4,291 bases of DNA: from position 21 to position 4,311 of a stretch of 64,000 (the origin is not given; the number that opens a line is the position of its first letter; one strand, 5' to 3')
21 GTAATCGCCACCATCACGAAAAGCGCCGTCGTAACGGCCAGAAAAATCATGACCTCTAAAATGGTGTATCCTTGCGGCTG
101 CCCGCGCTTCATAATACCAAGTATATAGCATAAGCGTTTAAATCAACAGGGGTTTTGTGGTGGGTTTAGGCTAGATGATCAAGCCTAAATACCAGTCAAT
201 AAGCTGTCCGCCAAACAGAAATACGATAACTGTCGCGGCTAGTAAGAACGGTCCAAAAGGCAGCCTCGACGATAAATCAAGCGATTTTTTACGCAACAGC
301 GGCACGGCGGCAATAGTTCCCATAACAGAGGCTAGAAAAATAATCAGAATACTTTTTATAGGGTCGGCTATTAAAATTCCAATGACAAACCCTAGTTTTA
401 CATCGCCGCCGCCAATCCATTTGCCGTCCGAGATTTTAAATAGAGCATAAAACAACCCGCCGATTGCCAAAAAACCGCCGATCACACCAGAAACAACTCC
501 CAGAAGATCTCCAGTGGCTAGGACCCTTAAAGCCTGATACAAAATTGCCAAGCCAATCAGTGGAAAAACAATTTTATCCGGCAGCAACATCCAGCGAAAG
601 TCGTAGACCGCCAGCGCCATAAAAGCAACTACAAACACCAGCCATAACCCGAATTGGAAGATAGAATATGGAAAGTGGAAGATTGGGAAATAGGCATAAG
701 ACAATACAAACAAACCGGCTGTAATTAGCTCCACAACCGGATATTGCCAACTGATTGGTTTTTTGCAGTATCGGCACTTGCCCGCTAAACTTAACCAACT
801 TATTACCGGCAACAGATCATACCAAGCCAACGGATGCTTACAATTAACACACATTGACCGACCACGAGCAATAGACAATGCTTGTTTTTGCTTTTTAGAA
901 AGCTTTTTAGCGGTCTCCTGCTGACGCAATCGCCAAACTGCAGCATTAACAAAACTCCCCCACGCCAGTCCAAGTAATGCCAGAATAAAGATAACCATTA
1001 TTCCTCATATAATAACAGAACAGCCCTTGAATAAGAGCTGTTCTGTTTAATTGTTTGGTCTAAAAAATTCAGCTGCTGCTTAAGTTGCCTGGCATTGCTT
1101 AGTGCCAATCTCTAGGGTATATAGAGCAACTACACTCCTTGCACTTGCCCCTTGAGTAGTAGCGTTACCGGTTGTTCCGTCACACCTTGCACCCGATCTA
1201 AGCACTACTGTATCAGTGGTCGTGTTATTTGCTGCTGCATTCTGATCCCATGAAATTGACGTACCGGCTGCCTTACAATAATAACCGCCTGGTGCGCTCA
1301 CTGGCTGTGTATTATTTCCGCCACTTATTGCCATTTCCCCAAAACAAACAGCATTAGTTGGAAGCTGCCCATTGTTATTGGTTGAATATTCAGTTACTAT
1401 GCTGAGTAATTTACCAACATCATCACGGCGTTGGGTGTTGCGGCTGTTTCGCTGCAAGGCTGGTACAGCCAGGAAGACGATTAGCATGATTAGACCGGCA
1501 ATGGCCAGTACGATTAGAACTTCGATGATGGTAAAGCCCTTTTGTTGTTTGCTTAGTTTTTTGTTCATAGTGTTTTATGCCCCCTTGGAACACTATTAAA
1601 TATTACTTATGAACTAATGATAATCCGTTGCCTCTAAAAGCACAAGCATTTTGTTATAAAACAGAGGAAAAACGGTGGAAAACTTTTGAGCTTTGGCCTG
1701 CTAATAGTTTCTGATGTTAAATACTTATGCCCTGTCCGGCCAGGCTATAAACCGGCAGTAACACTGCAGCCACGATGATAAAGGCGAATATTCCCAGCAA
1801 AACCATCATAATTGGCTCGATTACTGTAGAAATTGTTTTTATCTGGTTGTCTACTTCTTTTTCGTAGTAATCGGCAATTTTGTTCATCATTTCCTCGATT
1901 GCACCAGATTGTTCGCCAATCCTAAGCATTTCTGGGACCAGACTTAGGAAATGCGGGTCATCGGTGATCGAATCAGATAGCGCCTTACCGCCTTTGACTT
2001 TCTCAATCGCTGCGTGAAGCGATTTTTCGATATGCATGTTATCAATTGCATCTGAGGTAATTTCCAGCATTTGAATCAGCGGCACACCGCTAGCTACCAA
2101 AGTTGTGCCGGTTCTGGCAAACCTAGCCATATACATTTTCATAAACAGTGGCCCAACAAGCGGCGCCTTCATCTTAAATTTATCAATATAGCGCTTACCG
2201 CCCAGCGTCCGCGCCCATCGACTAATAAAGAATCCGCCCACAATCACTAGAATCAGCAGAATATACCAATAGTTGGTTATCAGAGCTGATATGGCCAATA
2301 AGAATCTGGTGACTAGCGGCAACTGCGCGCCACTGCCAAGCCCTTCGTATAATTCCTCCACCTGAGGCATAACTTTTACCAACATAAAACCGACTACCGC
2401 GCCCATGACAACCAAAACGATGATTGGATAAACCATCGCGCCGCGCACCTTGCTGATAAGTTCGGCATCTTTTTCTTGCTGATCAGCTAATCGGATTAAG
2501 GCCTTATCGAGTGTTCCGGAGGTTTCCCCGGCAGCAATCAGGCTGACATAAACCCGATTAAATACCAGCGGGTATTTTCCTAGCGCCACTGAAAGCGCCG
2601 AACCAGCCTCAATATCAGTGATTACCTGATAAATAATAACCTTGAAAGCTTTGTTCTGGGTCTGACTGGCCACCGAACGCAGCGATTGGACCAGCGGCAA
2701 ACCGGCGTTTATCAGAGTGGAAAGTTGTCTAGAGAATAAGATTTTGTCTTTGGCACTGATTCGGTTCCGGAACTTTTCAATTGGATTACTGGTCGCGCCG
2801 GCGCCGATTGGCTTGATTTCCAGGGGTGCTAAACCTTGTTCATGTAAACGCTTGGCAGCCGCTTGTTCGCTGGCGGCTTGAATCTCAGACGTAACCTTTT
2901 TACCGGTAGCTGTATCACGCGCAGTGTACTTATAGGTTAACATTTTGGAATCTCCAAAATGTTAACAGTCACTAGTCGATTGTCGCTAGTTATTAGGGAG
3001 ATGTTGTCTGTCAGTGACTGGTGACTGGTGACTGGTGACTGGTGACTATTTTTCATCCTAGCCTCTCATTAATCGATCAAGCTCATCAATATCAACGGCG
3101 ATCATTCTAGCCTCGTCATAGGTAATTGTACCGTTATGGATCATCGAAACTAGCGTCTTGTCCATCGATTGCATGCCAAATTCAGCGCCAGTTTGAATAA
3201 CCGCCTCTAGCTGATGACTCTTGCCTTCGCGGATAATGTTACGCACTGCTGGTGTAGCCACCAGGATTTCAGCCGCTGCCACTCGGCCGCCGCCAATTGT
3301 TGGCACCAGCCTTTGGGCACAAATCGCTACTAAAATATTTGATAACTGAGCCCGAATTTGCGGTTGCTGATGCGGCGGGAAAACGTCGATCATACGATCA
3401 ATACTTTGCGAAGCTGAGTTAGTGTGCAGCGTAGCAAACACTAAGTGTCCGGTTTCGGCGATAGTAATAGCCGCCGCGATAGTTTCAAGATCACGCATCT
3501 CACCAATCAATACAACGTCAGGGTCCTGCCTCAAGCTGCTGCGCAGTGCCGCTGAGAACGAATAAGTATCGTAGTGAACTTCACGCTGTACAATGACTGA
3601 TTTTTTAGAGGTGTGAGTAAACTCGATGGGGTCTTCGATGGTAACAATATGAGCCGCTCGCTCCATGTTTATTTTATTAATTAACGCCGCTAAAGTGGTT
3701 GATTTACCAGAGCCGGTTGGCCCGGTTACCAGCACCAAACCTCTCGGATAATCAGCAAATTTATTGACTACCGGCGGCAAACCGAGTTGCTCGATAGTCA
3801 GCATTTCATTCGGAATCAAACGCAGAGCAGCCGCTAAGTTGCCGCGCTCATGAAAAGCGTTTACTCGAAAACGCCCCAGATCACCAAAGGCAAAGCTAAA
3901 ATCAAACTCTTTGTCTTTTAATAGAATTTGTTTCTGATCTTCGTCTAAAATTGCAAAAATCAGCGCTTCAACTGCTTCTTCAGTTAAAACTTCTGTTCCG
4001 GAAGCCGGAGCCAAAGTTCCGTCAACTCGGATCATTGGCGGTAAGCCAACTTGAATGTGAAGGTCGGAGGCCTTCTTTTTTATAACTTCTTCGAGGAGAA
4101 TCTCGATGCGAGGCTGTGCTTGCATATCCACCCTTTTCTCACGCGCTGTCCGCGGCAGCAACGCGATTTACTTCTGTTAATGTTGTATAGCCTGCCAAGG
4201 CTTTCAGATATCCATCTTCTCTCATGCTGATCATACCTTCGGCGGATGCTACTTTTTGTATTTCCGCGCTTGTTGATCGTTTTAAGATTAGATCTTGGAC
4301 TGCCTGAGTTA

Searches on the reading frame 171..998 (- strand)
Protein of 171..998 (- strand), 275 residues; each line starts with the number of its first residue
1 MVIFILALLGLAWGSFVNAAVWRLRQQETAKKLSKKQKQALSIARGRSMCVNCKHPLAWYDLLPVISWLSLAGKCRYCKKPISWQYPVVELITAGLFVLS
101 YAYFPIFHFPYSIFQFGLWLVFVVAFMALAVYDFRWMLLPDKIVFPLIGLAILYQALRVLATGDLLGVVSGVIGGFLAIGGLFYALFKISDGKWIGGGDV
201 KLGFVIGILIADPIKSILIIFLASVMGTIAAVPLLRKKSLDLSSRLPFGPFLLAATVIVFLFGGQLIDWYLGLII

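Call 73: search_protein_families(library=pfam, proteins=[window:171-998:-], max_evalue=0.001)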
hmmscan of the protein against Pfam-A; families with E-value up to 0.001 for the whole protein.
window:171-998:- (275 aa): 2 families
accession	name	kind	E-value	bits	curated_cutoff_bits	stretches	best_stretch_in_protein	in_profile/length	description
PF06750.18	A24_N_bact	-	4.4e-29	100.8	23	1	8-103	1-83/84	Bacterial Peptidase A24 N-terminal domain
PF01478.23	Peptidase_A24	-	1.3e-11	45.3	26.5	1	120-231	1-103/104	Type IV leader peptidase family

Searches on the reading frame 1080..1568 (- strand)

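Call 6: search_protein_families(library=pfam, proteins=[window:1080-1568:-], max_evalue=0.1)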
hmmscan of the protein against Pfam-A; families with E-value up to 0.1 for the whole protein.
window:1080-1568:- (162 aa): 1 family
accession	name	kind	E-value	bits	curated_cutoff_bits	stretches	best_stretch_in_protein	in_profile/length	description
PF07963.17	N_methyl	-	1.8e-08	34.1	21.2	1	7-32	2-27/27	Prokaryotic N-terminal methylation motif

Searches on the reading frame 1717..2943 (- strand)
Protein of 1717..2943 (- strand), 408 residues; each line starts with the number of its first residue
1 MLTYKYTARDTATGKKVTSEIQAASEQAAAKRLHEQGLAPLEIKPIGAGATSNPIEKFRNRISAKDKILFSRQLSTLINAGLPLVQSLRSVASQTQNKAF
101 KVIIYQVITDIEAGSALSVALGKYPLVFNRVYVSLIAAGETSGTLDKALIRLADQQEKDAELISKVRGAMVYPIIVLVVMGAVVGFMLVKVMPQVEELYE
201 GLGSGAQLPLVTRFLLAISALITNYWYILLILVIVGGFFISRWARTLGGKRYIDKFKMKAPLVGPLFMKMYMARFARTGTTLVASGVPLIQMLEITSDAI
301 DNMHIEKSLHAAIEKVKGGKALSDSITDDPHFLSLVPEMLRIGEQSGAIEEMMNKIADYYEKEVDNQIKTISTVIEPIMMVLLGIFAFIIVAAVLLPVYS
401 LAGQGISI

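Call 73: search_protein_families(library=pfam, proteins=[window:1717-2943:-], max_evalue=0.001)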
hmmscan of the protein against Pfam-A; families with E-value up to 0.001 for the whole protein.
window:1717-2943:- (408 aa): 1 family
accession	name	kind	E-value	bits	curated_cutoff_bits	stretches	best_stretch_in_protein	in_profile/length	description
PF00482.28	T2SSF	-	5.8e-59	198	25.2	2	70-193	1-125/125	Type II secretion system (T2SS), protein F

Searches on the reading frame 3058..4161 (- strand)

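Call 73: search_protein_families(library=pfam, proteins=[window:3058-4161:-], max_evalue=0.001)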
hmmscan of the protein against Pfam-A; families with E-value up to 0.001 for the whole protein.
window:3058-4161:- (367 aa): 8 families
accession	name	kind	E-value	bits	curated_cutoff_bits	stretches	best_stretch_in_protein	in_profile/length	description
PF00437.27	T2SSE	-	6.2e-52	176.9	24.9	1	18-288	11-280/370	Type II/IV secretion system protein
PF13401.12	AAA_22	-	7.7e-05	23.5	27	1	139-176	4-40/130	AAA domain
PF13191.12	AAA_16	-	0.00011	23.2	32.6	1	139-199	24-68/167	AAA ATPase domain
PF25199.1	nSTAND_NTPase5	-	0.00019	21.7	34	1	140-182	41-83/145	Novel STAND NTPase 5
PF01935.23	DUF87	-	0.00026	21.6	23.2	1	144-175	27-58/220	Helicase HerA, central domain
PF13555.12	AAA_29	-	0.00027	21.1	27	1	139-161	21-43/61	P-loop containing region of AAA domain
PF13604.12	AAA_30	-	0.00029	21.1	27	1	132-227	10-104/191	AAA domain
PF20720.3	nSTAND3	-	0.00076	19.6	27.2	0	141-188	18-67/155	Novel STAND NTPase 3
